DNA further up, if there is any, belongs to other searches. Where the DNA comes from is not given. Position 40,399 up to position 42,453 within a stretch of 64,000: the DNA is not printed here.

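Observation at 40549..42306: [NiFe]-hydrogenase large subunit fused in frame to its own maturation endopeptidase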

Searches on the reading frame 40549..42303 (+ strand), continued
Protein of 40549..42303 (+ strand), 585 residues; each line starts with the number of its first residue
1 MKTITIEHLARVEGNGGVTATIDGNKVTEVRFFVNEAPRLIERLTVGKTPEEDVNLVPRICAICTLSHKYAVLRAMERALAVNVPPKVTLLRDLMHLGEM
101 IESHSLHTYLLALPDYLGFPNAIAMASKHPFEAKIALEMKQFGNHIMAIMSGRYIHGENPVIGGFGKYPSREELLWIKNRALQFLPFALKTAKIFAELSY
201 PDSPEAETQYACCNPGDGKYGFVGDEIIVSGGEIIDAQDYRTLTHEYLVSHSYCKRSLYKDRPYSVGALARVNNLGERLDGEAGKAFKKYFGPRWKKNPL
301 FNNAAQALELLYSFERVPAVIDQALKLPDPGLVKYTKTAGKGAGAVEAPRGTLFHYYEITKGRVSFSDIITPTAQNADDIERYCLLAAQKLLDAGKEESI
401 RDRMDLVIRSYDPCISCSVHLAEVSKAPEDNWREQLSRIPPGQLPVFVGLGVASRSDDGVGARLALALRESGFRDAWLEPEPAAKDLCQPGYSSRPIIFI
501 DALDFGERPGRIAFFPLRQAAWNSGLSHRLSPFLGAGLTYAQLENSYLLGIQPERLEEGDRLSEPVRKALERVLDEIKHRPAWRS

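Call 25: search_protein_families(library=ncbifam, proteins=[P0121, P0122, P0146, P0169, P0257, P0260, P0270, P0234, P0159, P0129], max_evalue=0.001)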
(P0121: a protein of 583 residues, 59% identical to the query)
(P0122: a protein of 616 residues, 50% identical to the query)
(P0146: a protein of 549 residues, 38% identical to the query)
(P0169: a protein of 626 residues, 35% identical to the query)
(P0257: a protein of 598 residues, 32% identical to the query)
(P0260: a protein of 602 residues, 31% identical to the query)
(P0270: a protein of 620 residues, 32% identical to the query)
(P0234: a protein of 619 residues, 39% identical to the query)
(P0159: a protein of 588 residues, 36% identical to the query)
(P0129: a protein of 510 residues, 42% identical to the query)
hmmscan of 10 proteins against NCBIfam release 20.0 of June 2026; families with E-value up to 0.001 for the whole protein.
P0121 (583 aa): 13 families
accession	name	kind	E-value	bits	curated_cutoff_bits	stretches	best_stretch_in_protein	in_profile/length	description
NF040832.1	sulfhyd_HydA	equivalog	1.2e-111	373.9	880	1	4-424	5-425/426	NADPH-dependent hydrogenase/sulfhydrogenase 1 subunit alpha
NF040828.1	sulfhyd_ShyA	equivalog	1.5e-106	356.8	700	1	4-423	3-413/415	NAD(P)-dependent hydrogenase/sulfhydrogenase 2 subunit alpha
NF033181.1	NiFeSe_hydrog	equivalog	1.1e-44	153.3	600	2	1-121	1-120/507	nickel-dependent hydrogenase large subunit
NF041785.2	VhuA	equivalog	1.7e-43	148.8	800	1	1-393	1-417/418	F420-non-reducing hydrogenase Vhu subunit A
NF045518.1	H2_NiFeSe_large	exception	1.4e-35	123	780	2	3-125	3-124/485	NiFeSe hydrogenase large subunit HysA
TIGR03295.1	frhA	equivalog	2.2e-35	122.4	392.5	1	2-423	3-397/412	coenzyme F420 hydrogenase subunit alpha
NF007778.0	PRK10467.1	equivalog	2.7e-21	75.5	969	2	2-123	3-123/567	hydrogenase 2 large subunit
NF007550.0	PRK10170.1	equivalog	1.2e-20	73.5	1101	2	6-124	21-139/597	Ni/Fe-hydrogenase large subunit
TIGR00072.1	hydrog_prot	superfamily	3.5e-17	62.8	47.45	1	449-578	3-141/145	hydrogenase maturation protease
TIGR00142.1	hycI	equivalog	2e-10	40.6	119.1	1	449-578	4-138/146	hydrogenase maturation peptidase HycI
NF041786.2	VhuU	equivalog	5e-05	23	70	1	405-423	11-29/45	F420-non-reducing hydrogenase selenoprotein subunit VhuU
TIGR01962.1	NuoD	equivalog_domain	0.0002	20.4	459.35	1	20-108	22-110/386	NADH dehydrogenase (quinone) subunit D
NF004739.1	PRK06075.1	equivalog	0.0003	19.7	360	1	16-106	16-106/384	NADH-quinone oxidoreductase subunit D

P0122 (616 aa): 16 families
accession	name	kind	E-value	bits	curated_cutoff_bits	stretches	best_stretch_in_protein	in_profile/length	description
NF040832.1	sulfhyd_HydA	equivalog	3.3e-98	329.6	880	1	4-421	6-425/426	NADPH-dependent hydrogenase/sulfhydrogenase 1 subunit alpha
NF040828.1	sulfhyd_ShyA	equivalog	7.2e-94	315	700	1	1-421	1-414/415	NAD(P)-dependent hydrogenase/sulfhydrogenase 2 subunit alpha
NF033181.1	NiFeSe_hydrog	equivalog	4.2e-42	144.7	600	2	2-119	3-119/507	nickel-dependent hydrogenase large subunit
NF041785.2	VhuA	equivalog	1.3e-39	135.9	800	1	2-388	3-414/418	F420-non-reducing hydrogenase Vhu subunit A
NF045518.1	H2_NiFeSe_large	exception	7.3e-36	124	780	2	2-177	3-192/485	NiFeSe hydrogenase large subunit HysA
TIGR03295.1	frhA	equivalog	1.9e-35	122.6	392.5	1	3-420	5-397/412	coenzyme F420 hydrogenase subunit alpha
NF007778.0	PRK10467.1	equivalog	3.8e-22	78.3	969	2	3-137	5-138/567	hydrogenase 2 large subunit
TIGR00072.1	hydrog_prot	superfamily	1.7e-21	76.7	47.45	1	485-609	3-138/145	hydrogenase maturation protease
NF007550.0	PRK10170.1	equivalog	7.6e-17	60.9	1101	2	3-121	19-137/597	Ni/Fe-hydrogenase large subunit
TIGR00142.1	hycI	equivalog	1e-11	44.8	119.1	1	484-612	3-138/146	hydrogenase maturation peptidase HycI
TIGR01962.1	NuoD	equivalog_domain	8.6e-06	24.9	459.35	1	16-107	19-110/386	NADH dehydrogenase (quinone) subunit D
NF004739.1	PRK06075.1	equivalog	1.5e-05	24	360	1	13-108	14-109/384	NADH-quinone oxidoreductase subunit D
NF041786.2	VhuU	equivalog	3.5e-05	23.5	70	1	402-420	11-29/45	F420-non-reducing hydrogenase selenoprotein subunit VhuU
NF040602.1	F420_dehyd_FpoD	exception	0.00011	21.4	600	1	19-105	27-113/372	F420H2 dehydrogenase subunit FpoD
TIGR00130.1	frhD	equivalog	0.00035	20.7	134.95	0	483-591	6-123/153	coenzyme F420-reducing hydrogenase, FrhD protein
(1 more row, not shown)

P0146 (549 aa): 12 families
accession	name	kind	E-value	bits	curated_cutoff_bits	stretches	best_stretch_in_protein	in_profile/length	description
NF040832.1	sulfhyd_HydA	equivalog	9.4e-91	305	880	1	5-417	5-424/426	NADPH-dependent hydrogenase/sulfhydrogenase 1 subunit alpha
NF040828.1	sulfhyd_ShyA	equivalog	3.7e-86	289.6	700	1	5-418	3-414/415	NAD(P)-dependent hydrogenase/sulfhydrogenase 2 subunit alpha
NF041785.2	VhuA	equivalog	5.2e-51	173.5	800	1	5-382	4-411/418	F420-non-reducing hydrogenase Vhu subunit A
TIGR03295.1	frhA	equivalog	2e-44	152.2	392.5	2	2-196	2-192/412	coenzyme F420 hydrogenase subunit alpha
NF033181.1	NiFeSe_hydrog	equivalog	1.3e-42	146.4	600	2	4-165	3-156/507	nickel-dependent hydrogenase large subunit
NF045518.1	H2_NiFeSe_large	exception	7e-37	127.4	780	2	4-188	3-201/485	NiFeSe hydrogenase large subunit HysA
NF007778.0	PRK10467.1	equivalog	9.6e-28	96.8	969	2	2-134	2-133/567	hydrogenase 2 large subunit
NF007550.0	PRK10170.1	equivalog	1.4e-22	79.8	1101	2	6-133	20-147/597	Ni/Fe-hydrogenase large subunit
NF041786.2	VhuU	equivalog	7.4e-08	32.1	70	1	396-426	7-37/45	F420-non-reducing hydrogenase selenoprotein subunit VhuU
NF004739.1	PRK06075.1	equivalog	3.9e-06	25.9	360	1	14-188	13-175/384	NADH-quinone oxidoreductase subunit D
TIGR01962.1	NuoD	equivalog_domain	1.4e-05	24.2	459.35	1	15-188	16-180/386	NADH dehydrogenase (quinone) subunit D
NF008974.0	PRK12322.1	equivalog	0.00043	19.4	522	1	14-109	19-114/366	NADH-quinone oxidoreductase subunit D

P0169 (626 aa): 10 families
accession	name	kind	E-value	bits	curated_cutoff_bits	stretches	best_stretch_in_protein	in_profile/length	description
NF040828.1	sulfhyd_ShyA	equivalog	2.9e-70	237.2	700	1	9-427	3-414/415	NAD(P)-dependent hydrogenase/sulfhydrogenase 2 subunit alpha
NF040832.1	sulfhyd_HydA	equivalog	6.9e-66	223.1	880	1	9-426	5-424/426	NADPH-dependent hydrogenase/sulfhydrogenase 1 subunit alpha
NF041785.2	VhuA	equivalog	1.8e-41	142.1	800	2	9-175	4-177/418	F420-non-reducing hydrogenase Vhu subunit A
TIGR03295.1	frhA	equivalog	1.2e-34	120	392.5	2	8-171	4-163/412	coenzyme F420 hydrogenase subunit alpha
NF033181.1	NiFeSe_hydrog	equivalog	2.6e-34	119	600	2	8-130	3-124/507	nickel-dependent hydrogenase large subunit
NF045518.1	H2_NiFeSe_large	exception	2e-33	116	780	2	8-189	3-198/485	NiFeSe hydrogenase large subunit HysA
NF007778.0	PRK10467.1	equivalog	4.1e-16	58.4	969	2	7-130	3-125/567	hydrogenase 2 large subunit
NF007550.0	PRK10170.1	equivalog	2.3e-12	46.1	1101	1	7-123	17-133/597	Ni/Fe-hydrogenase large subunit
TIGR00072.1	hydrog_prot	superfamily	1.2e-06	28.5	47.45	1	466-605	2-128/145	hydrogenase maturation protease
NF041786.2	VhuU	equivalog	7.7e-06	25.6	70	1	409-426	12-29/45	F420-non-reducing hydrogenase selenoprotein subunit VhuU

P0257 (598 aa): 9 families
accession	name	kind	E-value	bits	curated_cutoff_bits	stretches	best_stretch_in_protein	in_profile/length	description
NF040828.1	sulfhyd_ShyA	equivalog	2.9e-72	243.8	700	1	7-424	2-414/415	NAD(P)-dependent hydrogenase/sulfhydrogenase 2 subunit alpha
NF040832.1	sulfhyd_HydA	equivalog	8.9e-67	226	880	1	6-424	3-425/426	NADPH-dependent hydrogenase/sulfhydrogenase 1 subunit alpha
TIGR03295.1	frhA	equivalog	1.6e-37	129.4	392.5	2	8-198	5-191/412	coenzyme F420 hydrogenase subunit alpha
NF041785.2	VhuA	equivalog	3.5e-34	118.1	800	2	8-168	4-171/418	F420-non-reducing hydrogenase Vhu subunit A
NF033181.1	NiFeSe_hydrog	equivalog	6.9e-32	111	600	2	8-137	4-132/507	nickel-dependent hydrogenase large subunit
NF045518.1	H2_NiFeSe_large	exception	1.3e-29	103.4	780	2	6-150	2-142/485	NiFeSe hydrogenase large subunit HysA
NF007550.0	PRK10170.1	equivalog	1.7e-13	49.8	1101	1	15-125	26-136/597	Ni/Fe-hydrogenase large subunit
NF007778.0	PRK10467.1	equivalog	8.8e-12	44.1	969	1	43-121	39-117/567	hydrogenase 2 large subunit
NF041786.2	VhuU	equivalog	7.3e-06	25.7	70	1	404-424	10-30/45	F420-non-reducing hydrogenase selenoprotein subunit VhuU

P0260 (602 aa): 13 families
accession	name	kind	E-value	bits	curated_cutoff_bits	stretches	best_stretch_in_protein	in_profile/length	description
NF040828.1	sulfhyd_ShyA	equivalog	3.9e-70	236.8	700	1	9-427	3-415/415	NAD(P)-dependent hydrogenase/sulfhydrogenase 2 subunit alpha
NF040832.1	sulfhyd_HydA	equivalog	2.9e-66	224.3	880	1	7-427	3-426/426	NADPH-dependent hydrogenase/sulfhydrogenase 1 subunit alpha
NF041785.2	VhuA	equivalog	1.1e-36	126.4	800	2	9-191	4-193/418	F420-non-reducing hydrogenase Vhu subunit A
NF045518.1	H2_NiFeSe_large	exception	2.4e-35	122.3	780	2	8-191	3-200/485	NiFeSe hydrogenase large subunit HysA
NF033181.1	NiFeSe_hydrog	equivalog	4.3e-35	121.6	600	2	10-130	5-124/507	nickel-dependent hydrogenase large subunit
TIGR03295.1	frhA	equivalog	4.5e-35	121.4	392.5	2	10-199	6-191/412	coenzyme F420 hydrogenase subunit alpha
TIGR00072.1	hydrog_prot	superfamily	5.3e-18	65.4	47.45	1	458-574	1-117/145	hydrogenase maturation protease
NF007778.0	PRK10467.1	equivalog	3.5e-13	48.7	969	1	10-142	6-137/567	hydrogenase 2 large subunit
NF007550.0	PRK10170.1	equivalog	9.3e-13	47.4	1101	1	12-127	22-137/597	Ni/Fe-hydrogenase large subunit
TIGR00140.1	hupD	subfamily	5.9e-11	42.5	151.8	1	457-574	1-118/151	HyaD/HybD family hydrogenase maturation endopeptidase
NF007777.0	PRK10466.1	equivalog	1.2e-08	34.9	190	1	457-574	3-121/164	HyaD/HybD family hydrogenase maturation endopeptidase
NF041786.2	VhuU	equivalog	3.7e-06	26.6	70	1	408-425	12-29/45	F420-non-reducing hydrogenase selenoprotein subunit VhuU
NF045519.1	NiFeSe_H2_mat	exception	9e-06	25.6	190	1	457-598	3-147/152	NiFeSe hydrogenase maturation protease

P0270 (620 aa): 13 families
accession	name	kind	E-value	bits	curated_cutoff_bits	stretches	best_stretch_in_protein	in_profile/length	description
NF040828.1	sulfhyd_ShyA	equivalog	1.1e-70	238.6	700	1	7-427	2-413/415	NAD(P)-dependent hydrogenase/sulfhydrogenase 2 subunit alpha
NF040832.1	sulfhyd_HydA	equivalog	3.2e-66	224.2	880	1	8-427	5-424/426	NADPH-dependent hydrogenase/sulfhydrogenase 1 subunit alpha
NF041785.2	VhuA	equivalog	7.8e-40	136.7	800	2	8-171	4-174/418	F420-non-reducing hydrogenase Vhu subunit A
TIGR03295.1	frhA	equivalog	2.5e-39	135.4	392.5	2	7-192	4-185/412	coenzyme F420 hydrogenase subunit alpha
NF033181.1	NiFeSe_hydrog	equivalog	2.4e-31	109.2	600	2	8-165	4-153/507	nickel-dependent hydrogenase large subunit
NF045518.1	H2_NiFeSe_large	exception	5.7e-31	107.9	780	2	7-182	3-192/485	NiFeSe hydrogenase large subunit HysA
TIGR00072.1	hydrog_prot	superfamily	4.7e-29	101.3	47.45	1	466-611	1-144/145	hydrogenase maturation protease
NF007778.0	PRK10467.1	equivalog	2.9e-15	55.6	969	1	7-137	4-133/567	hydrogenase 2 large subunit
NF007550.0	PRK10170.1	equivalog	7.8e-14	51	1101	1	6-136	17-145/597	Ni/Fe-hydrogenase large subunit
TIGR00140.1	hupD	subfamily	8.2e-09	35.6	151.8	1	466-613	2-148/151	HyaD/HybD family hydrogenase maturation endopeptidase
NF045519.1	NiFeSe_H2_mat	exception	2.5e-06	27.4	190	1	466-602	4-137/152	NiFeSe hydrogenase maturation protease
NF007777.0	PRK10466.1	equivalog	4e-05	23.4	190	1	466-614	4-151/164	HyaD/HybD family hydrogenase maturation endopeptidase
TIGR00142.1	hycI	equivalog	0.00099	18.9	119.1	0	466-614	2-144/146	hydrogenase maturation peptidase HycI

P0234 (619 aa): 18 families
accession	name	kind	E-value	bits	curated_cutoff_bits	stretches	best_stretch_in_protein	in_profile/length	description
NF040832.1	sulfhyd_HydA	equivalog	5e-70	236.7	880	1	5-329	5-327/426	NADPH-dependent hydrogenase/sulfhydrogenase 1 subunit alpha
NF040828.1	sulfhyd_ShyA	equivalog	7.3e-66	222.8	700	1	5-332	3-317/415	NAD(P)-dependent hydrogenase/sulfhydrogenase 2 subunit alpha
NF041785.2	VhuA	equivalog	1.2e-36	126.2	800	1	4-261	3-274/418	F420-non-reducing hydrogenase Vhu subunit A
TIGR03295.1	frhA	equivalog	8.6e-28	97.4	392.5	1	1-196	1-192/412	coenzyme F420 hydrogenase subunit alpha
NF033181.1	NiFeSe_hydrog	equivalog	1.1e-27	97.1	600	1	3-136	2-134/507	nickel-dependent hydrogenase large subunit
NF045518.1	H2_NiFeSe_large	exception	1.4e-22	80.1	780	1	4-182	3-195/485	NiFeSe hydrogenase large subunit HysA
NF051885.1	tranpepglycosPbpC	equivalog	1.9e-20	73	900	1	371-437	534-600/632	multimodular transpeptidase-transglycosylase PbpC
TIGR02073.1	PBP_1c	equivalog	6.4e-20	71.3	494.2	1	330-494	448-591/728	penicillin-binding protein 1C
TIGR02074.1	PBP_1a_fam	subfamily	3.5e-19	69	508.75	1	307-432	418-534/535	PBP1A family penicillin-binding protein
NF007778.0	PRK10467.1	equivalog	6.6e-15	54.4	969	1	1-123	1-122/567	hydrogenase 2 large subunit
NF007550.0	PRK10170.1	equivalog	1.4e-13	50.2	1101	1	2-124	16-138/597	Ni/Fe-hydrogenase large subunit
TIGR02071.1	PBP_1b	equivalog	4.1e-13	48.4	717.75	1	310-433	570-685/729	penicillin-binding protein 1B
NF008414.0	PRK11240.1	equivalog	1.1e-08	33.7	1121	1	369-424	502-558/774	peptidoglycan glycosyltransferase PbpC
NF007061.0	PRK09506.1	equivalog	2.8e-06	25.4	1120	1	327-427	649-743/825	bifunctional glycosyl transferase/transpeptidase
NF011423.0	PRK14850.1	equivalog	2.1e-05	23.1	1275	1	371-427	634-689/764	penicillin-binding protein 1b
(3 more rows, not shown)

P0159 (588 aa): 14 families
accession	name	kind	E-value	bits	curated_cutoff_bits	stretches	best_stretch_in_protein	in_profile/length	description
NF040832.1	sulfhyd_HydA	equivalog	3.7e-76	256.9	880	1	177-588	9-422/426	NADPH-dependent hydrogenase/sulfhydrogenase 1 subunit alpha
NF040828.1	sulfhyd_ShyA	equivalog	7.2e-74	249.1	700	1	178-588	8-411/415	NAD(P)-dependent hydrogenase/sulfhydrogenase 2 subunit alpha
NF033181.1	NiFeSe_hydrog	equivalog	1.1e-44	153.2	600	2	178-286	9-119/507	nickel-dependent hydrogenase large subunit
NF041785.2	VhuA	equivalog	2.5e-44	151.5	800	1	178-552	9-408/418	F420-non-reducing hydrogenase Vhu subunit A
TIGR03295.1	frhA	equivalog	6.3e-39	134.1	392.5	1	198-588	35-395/412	coenzyme F420 hydrogenase subunit alpha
NF045518.1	H2_NiFeSe_large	exception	2.9e-37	128.6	780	2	178-284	9-117/485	NiFeSe hydrogenase large subunit HysA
NF040831.1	sulfhyd_ShyD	equivalog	2.5e-30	105.9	460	1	5-159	1-156/240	NAD(P)-dependent hydrogenase/sulfhydrogenase 2 subunit delta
NF007778.0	PRK10467.1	equivalog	4.4e-25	88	969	2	178-291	10-125/567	hydrogenase 2 large subunit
NF007550.0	PRK10170.1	equivalog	5.4e-22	77.9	1101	2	178-290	24-139/597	Ni/Fe-hydrogenase large subunit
NF040836.1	sulfhyd_HydD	equivalog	6.5e-22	77.9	500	1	3-140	4-142/261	NADPH-dependent hydrogenase/sulfhydrogenase 1 subunit delta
NF045875.1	F420_non_VhuG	exception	2e-19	70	450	1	1-152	1-164/286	F420-non-reducing hydrogenase subunit VhuG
TIGR03294.1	FrhG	equivalog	4.8e-16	59.2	245.5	1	5-153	2-142/228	coenzyme F420 hydrogenase subunit gamma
NF040602.1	F420_dehyd_FpoD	exception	4.2e-05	22.7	600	1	205-273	46-114/372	F420H2 dehydrogenase subunit FpoD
NF041786.2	VhuU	equivalog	0.0001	22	70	1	566-588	5-27/45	F420-non-reducing hydrogenase selenoprotein subunit VhuU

P0129 (510 aa): 10 families
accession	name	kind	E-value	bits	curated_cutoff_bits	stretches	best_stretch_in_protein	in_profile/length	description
NF040832.1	sulfhyd_HydA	equivalog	1.9e-113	379.8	880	2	5-335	5-335/426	NADPH-dependent hydrogenase/sulfhydrogenase 1 subunit alpha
NF040828.1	sulfhyd_ShyA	equivalog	2.2e-106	356.2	700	2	8-331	6-318/415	NAD(P)-dependent hydrogenase/sulfhydrogenase 2 subunit alpha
NF041785.2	VhuA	equivalog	9.8e-49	166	800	2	5-324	4-346/418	F420-non-reducing hydrogenase Vhu subunit A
TIGR03295.1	frhA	equivalog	1.3e-36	126.4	392.5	2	2-328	2-312/412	coenzyme F420 hydrogenase subunit alpha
NF033181.1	NiFeSe_hydrog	equivalog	1.6e-35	123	600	2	5-121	4-119/507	nickel-dependent hydrogenase large subunit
NF045518.1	H2_NiFeSe_large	exception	4.2e-31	108.3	780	2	7-133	6-131/485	NiFeSe hydrogenase large subunit HysA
NF007778.0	PRK10467.1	equivalog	5.9e-24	84.3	969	2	4-142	4-141/567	hydrogenase 2 large subunit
NF007550.0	PRK10170.1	equivalog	4.2e-22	78.3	1101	1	3-138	17-152/597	Ni/Fe-hydrogenase large subunit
NF041786.2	VhuU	equivalog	1.3e-09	37.7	70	1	479-505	4-31/45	F420-non-reducing hydrogenase selenoprotein subunit VhuU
NF004739.1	PRK06075.1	equivalog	0.00056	18.8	360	1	14-113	13-112/384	NADH-quinone oxidoreductase subunit D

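Call 26: predict_structure(alignment_id=A1)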
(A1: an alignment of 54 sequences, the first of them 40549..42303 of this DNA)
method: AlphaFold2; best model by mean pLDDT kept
length: 585 residues; sequences in the alignment: 54
mean_pLDDT: 77.9   pTM: 0.72
mean pLDDT of the five models: 77.9, 76.1, 75.3, 74.2, 67.7
residues with pLDDT >= 90: 164; 70-90: 265; 50-70: 95; < 50: 61
segments of 3 or more residues with pLDDT < 50: 12-14, 36-44, 46-56, 115-119, 154-164, 247-254, 416-424, 525-529
pLDDT, mean of each block of 10 residues (from residue 1): 79 67 92 58 45 47 71 86 86 90 79 50 63 84 87 47 58 96 94 84 82 91 93 91 59 63 87 95 96 88 91 97 92 75 88 80 68 76 92 92 81 52 55 84 83 79 91 83 66 82 80 80 49 57 81 79 93 88 65
secondary structure, 60 per line:
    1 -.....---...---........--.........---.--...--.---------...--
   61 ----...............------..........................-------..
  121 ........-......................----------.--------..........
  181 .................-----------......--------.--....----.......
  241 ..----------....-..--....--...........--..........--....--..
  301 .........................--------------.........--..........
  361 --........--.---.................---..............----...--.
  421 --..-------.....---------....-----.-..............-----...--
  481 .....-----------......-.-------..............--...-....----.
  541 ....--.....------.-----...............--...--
elements in order: E2-6 E16-23 E26-34 E41-43 E56-58 H65-79 H86-111 H119-128 H130-151 H171-197 E209-214 E226-229 E234-236 H237-242 H253-256 E262-265 H268-278 H281-290 H293-296 H299-325 E340-348 E351-360 E363-370 H377-393 H397-410 H432-436 E446-449 H457-470 E476-478 H481-485 E497-502 E512-516 H517-523 H532-535 H540-544 E547-551 H564-578

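Call 27: list_cluster_members(proteins=[P0121, P0122, P0169, P0260, P0270, P0146, P0257, P0123, P0124, P0127])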
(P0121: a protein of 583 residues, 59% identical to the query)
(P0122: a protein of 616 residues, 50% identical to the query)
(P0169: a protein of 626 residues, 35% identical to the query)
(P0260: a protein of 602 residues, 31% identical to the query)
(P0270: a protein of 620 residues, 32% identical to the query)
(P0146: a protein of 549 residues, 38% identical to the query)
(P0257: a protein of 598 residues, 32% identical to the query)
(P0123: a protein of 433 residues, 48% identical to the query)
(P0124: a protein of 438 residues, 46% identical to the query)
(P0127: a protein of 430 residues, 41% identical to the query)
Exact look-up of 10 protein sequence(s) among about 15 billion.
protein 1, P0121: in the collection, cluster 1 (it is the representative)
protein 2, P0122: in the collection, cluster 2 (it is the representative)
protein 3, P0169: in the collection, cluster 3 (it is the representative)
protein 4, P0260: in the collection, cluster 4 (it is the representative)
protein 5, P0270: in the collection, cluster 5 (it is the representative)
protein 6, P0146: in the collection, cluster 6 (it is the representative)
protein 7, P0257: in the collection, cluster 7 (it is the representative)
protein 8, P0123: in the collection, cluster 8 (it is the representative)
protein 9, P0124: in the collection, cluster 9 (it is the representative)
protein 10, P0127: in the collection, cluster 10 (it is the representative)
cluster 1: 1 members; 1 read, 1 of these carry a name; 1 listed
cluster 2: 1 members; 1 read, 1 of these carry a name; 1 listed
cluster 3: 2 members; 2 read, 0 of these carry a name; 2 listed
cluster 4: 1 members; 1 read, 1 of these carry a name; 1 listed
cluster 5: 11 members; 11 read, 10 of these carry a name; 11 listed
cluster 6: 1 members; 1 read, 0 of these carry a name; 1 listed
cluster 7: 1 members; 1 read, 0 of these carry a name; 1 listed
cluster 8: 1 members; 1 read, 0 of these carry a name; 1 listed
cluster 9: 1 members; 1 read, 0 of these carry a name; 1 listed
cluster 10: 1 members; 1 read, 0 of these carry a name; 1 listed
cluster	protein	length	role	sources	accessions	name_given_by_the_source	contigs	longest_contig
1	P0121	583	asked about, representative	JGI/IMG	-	sulfhydrogenase subunit alpha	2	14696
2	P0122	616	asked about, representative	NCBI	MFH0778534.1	MAG: hydrogenase maturation protease [Candidatus Eisenbacteria bacterium]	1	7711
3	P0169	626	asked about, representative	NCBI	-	-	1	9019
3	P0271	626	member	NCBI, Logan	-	-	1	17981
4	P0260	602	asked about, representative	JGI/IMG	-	sulfhydrogenase subunit alpha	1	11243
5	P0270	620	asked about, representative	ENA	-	-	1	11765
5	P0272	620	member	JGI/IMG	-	hydrogenase maturation protease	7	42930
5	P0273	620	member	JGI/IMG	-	hydrogenase maturation protease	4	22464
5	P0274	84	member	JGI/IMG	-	hydrogenase maturation protease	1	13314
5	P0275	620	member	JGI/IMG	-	hydrogenase maturation protease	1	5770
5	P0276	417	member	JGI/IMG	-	hydrogenase maturation protease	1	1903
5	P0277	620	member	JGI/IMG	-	hydrogenase maturation protease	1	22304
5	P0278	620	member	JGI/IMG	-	hydrogenase maturation protease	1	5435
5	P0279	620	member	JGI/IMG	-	hydrogenase maturation protease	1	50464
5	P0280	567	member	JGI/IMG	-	hydrogenase maturation protease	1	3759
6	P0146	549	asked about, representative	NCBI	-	-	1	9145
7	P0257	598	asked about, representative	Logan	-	-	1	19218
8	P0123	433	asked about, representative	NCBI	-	-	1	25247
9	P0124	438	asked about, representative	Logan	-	-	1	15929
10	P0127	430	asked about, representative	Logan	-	-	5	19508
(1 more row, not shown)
